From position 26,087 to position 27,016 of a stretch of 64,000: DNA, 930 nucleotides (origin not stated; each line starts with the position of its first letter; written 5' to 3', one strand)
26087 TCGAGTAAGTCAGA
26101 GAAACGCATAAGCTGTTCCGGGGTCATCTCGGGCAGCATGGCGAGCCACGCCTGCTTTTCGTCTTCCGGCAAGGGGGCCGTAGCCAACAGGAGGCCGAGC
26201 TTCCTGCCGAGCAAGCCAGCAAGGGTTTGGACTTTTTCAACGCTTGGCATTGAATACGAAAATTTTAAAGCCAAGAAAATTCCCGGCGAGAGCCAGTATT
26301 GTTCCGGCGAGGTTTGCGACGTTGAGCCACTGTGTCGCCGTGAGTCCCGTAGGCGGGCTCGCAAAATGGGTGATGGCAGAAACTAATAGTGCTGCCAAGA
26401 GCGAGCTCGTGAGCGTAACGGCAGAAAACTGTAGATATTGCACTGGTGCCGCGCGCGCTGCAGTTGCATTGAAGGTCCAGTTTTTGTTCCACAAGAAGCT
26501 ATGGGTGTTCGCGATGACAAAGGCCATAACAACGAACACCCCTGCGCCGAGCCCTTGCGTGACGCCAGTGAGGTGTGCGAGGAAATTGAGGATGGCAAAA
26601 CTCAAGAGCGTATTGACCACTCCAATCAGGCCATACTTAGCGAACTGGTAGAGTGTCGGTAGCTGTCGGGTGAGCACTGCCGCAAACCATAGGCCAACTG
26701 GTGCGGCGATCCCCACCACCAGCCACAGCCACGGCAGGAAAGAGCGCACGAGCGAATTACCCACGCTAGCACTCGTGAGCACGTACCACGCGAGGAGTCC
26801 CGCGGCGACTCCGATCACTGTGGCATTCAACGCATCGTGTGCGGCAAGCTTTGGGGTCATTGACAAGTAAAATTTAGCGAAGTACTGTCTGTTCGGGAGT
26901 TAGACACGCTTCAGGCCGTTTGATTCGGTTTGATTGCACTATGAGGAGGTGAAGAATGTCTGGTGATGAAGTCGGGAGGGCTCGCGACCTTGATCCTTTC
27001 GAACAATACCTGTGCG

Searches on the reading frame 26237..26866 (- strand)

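Call 3: search_protein_families(library=pfam, proteins=[window:26237-26866:-], max_evalue=0.01)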
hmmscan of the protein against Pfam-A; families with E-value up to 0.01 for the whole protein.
window:26237-26866:- (209 aa): 1 family
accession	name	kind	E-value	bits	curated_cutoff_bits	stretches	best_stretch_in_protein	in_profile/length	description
PF04138.20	GtrA_DPMS_TM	-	6.2e-15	55.9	26.1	1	77-205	1-117/117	GtrA/DPMS, transmembrane domain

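Call 4: search_protein_families(library=ncbifam, proteins=[window:26237-26866:-], max_evalue=0.01)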
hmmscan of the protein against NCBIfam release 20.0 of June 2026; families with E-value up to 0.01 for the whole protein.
window:26237-26866:- (209 aa): 0 families
